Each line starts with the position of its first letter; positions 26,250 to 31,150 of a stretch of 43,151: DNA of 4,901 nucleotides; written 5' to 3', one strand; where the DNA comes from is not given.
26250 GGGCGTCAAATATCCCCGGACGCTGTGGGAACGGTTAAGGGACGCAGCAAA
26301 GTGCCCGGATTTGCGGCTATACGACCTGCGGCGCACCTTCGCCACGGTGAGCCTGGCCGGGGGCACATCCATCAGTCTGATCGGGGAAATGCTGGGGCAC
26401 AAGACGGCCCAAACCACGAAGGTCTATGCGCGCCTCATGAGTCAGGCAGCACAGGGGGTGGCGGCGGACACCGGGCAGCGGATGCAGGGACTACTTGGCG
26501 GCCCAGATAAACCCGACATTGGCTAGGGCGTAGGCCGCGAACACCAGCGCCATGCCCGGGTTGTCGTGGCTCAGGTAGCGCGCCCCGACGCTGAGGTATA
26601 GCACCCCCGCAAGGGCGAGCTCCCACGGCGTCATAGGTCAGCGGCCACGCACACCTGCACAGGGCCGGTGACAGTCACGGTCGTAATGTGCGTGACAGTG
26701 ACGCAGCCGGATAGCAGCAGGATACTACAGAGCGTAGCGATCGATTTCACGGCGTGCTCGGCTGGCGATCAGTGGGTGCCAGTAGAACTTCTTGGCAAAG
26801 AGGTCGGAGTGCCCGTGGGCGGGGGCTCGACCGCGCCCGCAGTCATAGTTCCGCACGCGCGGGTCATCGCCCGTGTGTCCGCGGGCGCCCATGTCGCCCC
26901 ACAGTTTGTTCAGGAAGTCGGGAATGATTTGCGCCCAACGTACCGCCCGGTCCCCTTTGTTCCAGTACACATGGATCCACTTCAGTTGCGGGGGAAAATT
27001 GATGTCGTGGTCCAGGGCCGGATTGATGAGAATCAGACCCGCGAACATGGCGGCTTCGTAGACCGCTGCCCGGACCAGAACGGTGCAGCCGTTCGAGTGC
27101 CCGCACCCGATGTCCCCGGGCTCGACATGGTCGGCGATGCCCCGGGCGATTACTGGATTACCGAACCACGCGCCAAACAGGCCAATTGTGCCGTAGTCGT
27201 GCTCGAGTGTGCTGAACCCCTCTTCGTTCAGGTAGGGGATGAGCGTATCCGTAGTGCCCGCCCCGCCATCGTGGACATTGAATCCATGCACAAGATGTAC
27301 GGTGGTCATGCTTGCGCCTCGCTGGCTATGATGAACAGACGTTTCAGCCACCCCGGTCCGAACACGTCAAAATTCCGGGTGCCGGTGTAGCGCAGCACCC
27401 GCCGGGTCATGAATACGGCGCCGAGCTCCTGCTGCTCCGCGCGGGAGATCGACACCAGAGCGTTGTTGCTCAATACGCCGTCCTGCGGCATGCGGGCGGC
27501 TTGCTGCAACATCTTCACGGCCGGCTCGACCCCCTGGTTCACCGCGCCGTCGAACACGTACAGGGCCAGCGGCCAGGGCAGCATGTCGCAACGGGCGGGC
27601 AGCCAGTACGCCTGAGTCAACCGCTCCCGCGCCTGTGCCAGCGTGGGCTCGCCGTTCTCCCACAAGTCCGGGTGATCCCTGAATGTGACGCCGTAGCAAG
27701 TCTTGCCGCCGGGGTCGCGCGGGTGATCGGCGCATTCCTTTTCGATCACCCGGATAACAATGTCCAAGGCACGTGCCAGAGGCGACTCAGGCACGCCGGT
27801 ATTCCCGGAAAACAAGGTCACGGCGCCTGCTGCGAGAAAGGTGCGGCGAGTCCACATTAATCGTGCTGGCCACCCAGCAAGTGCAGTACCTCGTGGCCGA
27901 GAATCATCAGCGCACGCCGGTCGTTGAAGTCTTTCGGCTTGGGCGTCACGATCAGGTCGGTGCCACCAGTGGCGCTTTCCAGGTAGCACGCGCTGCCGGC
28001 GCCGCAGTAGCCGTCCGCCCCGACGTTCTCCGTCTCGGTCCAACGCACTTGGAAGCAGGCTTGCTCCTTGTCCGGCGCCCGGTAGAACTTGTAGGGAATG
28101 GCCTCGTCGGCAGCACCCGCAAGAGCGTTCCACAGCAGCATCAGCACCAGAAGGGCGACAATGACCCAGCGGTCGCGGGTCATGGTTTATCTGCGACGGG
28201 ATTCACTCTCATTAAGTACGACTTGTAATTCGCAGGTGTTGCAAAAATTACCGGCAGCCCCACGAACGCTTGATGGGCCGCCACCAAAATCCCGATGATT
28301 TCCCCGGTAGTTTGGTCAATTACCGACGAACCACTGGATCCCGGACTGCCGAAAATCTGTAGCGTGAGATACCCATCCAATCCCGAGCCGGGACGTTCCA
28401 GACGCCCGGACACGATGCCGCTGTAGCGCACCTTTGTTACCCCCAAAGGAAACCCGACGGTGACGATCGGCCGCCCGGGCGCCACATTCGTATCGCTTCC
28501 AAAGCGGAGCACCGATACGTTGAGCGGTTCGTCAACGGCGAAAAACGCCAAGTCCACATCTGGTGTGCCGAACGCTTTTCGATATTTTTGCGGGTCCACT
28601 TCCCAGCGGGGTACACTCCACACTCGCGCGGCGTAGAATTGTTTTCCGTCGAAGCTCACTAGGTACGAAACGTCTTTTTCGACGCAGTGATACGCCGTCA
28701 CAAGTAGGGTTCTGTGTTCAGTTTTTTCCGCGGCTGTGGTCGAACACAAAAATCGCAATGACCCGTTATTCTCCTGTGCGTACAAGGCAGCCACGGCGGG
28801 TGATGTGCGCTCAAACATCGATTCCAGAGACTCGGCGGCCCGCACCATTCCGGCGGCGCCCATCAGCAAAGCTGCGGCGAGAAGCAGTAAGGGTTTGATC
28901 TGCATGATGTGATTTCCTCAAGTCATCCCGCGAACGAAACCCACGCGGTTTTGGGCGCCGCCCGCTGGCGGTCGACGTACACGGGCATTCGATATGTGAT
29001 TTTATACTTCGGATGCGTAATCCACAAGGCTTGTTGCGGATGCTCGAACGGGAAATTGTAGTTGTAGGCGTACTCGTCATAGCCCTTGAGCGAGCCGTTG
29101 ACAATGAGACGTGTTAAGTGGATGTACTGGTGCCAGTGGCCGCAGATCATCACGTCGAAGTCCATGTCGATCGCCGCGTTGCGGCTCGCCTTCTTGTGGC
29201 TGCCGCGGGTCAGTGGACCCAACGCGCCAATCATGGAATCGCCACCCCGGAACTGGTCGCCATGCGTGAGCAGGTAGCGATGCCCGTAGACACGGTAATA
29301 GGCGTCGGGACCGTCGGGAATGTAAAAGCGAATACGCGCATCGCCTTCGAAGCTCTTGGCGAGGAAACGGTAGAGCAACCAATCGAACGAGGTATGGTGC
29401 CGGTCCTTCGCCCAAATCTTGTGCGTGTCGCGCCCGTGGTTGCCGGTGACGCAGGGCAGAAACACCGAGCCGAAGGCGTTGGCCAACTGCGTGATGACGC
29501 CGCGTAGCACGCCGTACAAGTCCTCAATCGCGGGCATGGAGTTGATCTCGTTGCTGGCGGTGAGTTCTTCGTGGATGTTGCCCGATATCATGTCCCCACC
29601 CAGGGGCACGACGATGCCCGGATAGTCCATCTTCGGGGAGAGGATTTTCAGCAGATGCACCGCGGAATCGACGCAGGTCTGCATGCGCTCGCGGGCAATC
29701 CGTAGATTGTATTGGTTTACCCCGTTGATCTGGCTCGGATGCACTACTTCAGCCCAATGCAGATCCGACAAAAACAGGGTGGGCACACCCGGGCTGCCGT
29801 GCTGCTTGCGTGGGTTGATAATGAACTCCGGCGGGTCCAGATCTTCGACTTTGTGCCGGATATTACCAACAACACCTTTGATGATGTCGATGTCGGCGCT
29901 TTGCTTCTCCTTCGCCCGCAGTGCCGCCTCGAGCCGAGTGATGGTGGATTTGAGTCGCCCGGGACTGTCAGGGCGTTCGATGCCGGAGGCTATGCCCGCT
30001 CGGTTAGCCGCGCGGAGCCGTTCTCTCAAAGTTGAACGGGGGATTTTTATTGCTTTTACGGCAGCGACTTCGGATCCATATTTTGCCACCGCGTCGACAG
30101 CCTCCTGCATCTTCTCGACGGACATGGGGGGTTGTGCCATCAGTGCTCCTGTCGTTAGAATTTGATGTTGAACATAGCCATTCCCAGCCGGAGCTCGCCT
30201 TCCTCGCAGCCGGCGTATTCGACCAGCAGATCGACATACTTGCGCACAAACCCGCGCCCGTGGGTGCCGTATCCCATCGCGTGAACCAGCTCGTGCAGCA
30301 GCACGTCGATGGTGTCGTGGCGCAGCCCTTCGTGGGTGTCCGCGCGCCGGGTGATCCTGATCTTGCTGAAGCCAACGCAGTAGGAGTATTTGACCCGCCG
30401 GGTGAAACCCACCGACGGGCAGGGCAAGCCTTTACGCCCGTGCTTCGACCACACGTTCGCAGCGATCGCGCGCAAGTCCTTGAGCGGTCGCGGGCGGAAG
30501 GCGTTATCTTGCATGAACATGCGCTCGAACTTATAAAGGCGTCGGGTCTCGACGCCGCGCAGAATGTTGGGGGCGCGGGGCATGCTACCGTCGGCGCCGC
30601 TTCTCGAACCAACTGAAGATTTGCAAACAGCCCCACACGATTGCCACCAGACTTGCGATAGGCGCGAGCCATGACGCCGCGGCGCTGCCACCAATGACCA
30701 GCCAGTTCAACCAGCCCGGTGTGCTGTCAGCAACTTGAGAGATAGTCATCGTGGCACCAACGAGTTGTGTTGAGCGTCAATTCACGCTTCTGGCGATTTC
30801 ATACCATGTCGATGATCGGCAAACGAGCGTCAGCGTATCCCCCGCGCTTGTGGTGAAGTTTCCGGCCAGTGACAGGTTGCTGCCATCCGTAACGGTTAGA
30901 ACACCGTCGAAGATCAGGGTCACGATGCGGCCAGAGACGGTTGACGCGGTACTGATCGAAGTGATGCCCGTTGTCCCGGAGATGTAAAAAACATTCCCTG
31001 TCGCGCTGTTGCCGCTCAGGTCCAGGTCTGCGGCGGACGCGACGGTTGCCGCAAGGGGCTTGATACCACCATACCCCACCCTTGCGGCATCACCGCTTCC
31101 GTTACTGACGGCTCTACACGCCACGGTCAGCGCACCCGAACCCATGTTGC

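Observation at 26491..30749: Nine translationally coupled genes after the tailspike form an expanded lysis/envelope-hydrolase operon with no recognisable two-component spanin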

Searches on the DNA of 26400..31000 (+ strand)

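Call 5: search_dna_similar(query=window:26400-31000:+, collection=phages, mode=distant, max_rows=25)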
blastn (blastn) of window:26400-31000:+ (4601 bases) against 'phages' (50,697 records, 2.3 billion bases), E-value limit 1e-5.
Records with a match: 1; places in all: 1; records where one place covers at least 80% of the query: 0.
Best place of each record, by identity: 60-80% 1.
By first word of the organism name: Caudoviricetes 1.
By host as written in the record: - 1.
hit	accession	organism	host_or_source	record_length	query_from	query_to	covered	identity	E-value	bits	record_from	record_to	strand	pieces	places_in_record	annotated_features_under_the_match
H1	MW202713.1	Caudoviricetes sp.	Manatee Spring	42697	2569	3394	18%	71.0%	3e-98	367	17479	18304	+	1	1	archeal DNA polymerase iI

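Call 7: get_annotated_region(hit=H1, flank=9000)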
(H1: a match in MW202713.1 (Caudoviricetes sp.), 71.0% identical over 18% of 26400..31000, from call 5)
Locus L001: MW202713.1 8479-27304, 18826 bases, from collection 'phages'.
description: Podoviridae sp. isolate ct7QV12, complete genome.
organism: Caudoviricetes sp. (NCBI taxid 2832643)
taxonomy: Viruses; Duplodnaviria; Heunggongvirae; Uroviricota; Caudoviricetes
host: -; source: Manatee Spring; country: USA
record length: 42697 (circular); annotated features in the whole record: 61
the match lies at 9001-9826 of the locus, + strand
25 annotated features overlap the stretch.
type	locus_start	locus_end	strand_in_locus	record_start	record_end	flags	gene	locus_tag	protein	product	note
CDS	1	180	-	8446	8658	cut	-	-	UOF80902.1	cro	-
CDS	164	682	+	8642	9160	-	-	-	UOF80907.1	transcriptional repressor dicA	-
CDS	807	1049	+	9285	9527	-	-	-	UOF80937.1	hypothetical protein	-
CDS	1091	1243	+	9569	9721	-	-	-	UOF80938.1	hypothetical protein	-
CDS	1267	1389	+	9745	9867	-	-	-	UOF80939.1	hypothetical protein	-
CDS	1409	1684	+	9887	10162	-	-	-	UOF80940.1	hypothetical protein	-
CDS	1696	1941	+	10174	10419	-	-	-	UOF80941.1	hypothetical protein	-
CDS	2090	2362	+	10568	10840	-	-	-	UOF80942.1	hypothetical protein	-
CDS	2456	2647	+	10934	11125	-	-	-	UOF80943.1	hypothetical protein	-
CDS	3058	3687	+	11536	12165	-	-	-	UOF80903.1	single-strand annealing protein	-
CDS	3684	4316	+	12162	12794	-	-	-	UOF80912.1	exonuclease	-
CDS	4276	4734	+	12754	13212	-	-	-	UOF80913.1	single strand binding protein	-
CDS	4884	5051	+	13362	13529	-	-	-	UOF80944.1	hypothetical protein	-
CDS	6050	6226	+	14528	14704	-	-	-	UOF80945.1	hypothetical protein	-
CDS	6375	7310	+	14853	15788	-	-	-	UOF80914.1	integrase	-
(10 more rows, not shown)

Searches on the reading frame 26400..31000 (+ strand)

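Call 88: search_protein_families(library=phrogs, proteins=[L001:10965-11255:-, L001:10684-11001:-], max_evalue=0.01)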
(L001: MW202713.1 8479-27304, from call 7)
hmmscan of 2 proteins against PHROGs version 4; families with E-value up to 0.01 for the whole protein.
L001:10965-11255:- (96 aa): 3 families
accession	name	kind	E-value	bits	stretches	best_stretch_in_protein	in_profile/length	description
phrog_2359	-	lysis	2.7e-13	50.6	1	2-83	5-89/110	holin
phrog_13918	-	unknown function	5.2e-05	24.2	1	3-81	3-89/108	-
phrog_9175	-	unknown function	0.00043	21.4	1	4-81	10-86/111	-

L001:10684-11001:- (105 aa): 1 family
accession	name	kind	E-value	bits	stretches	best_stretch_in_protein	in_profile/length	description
phrog_2508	-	lysis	1.6e-06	29.3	1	14-97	8-89/99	holin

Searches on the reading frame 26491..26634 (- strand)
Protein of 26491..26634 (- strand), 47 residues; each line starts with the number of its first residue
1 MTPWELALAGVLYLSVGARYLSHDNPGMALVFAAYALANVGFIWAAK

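Call 3: search_protein_families(library=pfam, proteins=[window:26491-26634:-], max_evalue=0.1)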
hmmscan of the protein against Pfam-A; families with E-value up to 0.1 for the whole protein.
window:26491-26634:- (47 aa): 0 families

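Call 4: search_protein_families(library=phrogs, proteins=[window:26491-26634:-], max_evalue=0.1)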
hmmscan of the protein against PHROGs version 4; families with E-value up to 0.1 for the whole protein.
window:26491-26634:- (47 aa): 0 families

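Call 14: search_protein_families(library=ncbifam, proteins=[window:26491-26634:-], max_evalue=0.1)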
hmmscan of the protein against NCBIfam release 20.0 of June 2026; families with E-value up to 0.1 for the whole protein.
window:26491-26634:- (47 aa): 0 families

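Call 104: search_protein_families(library=padloc, proteins=[window:26491-26634:-], max_evalue=0.01)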
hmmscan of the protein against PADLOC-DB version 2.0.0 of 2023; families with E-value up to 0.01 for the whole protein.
window:26491-26634:- (47 aa): 0 families

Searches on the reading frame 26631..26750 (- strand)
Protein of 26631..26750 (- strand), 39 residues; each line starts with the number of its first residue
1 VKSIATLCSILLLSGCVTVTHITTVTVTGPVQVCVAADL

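Call 3: search_protein_families(library=pfam, proteins=[window:26631-26750:-], max_evalue=0.1)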
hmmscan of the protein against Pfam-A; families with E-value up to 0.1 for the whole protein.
window:26631-26750:- (39 aa): 0 families

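Call 4: search_protein_families(library=phrogs, proteins=[window:26631-26750:-], max_evalue=0.1)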
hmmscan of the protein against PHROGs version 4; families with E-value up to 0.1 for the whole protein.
window:26631-26750:- (39 aa): 5 families
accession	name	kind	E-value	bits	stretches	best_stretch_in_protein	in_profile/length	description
phrog_20679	-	unknown function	0.024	15.3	1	8-21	11-24/49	-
phrog_1119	-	moron, auxiliary metabolic gene and host takeover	0.054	14.9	1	1-31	1-30/78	Cor superinfection exclusion protein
phrog_456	-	lysis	0.064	14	1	1-28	11-37/102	Rz-like spanin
phrog_812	-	lysis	0.094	13.9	1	1-33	2-38/102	Rz-like spanin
phrog_7772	-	unknown function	0.094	13.7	1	1-35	1-34/139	-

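Call 14: search_protein_families(library=ncbifam, proteins=[window:26631-26750:-], max_evalue=0.1)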
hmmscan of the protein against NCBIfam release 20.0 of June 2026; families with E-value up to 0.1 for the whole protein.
window:26631-26750:- (39 aa): 4 families
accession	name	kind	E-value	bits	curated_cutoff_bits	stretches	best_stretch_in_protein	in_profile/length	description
NF045606.1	lipo_J517_1871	equivalog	0.039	14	60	1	1-23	1-24/133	J517_1871 family lipoprotein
TIGR02887.1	spore_ger_x_C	subfamily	0.06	12.3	163.25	1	2-26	4-28/371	Ger(x)C family spore germination protein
NF041245.1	T6SS_IglE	equivalog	0.095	12.7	75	1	3-28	2-27/131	type VI secretion system lipoprotein IglE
NF008247.1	PRK11023.1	equivalog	0.099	12.4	184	1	2-29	5-33/192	division/outer membrane stress-associated lipid-binding lipoprotein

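Call 104: search_protein_families(library=padloc, proteins=[window:26631-26750:-], max_evalue=0.01)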
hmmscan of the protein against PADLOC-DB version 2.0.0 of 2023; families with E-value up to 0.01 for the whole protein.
window:26631-26750:- (39 aa): 0 families
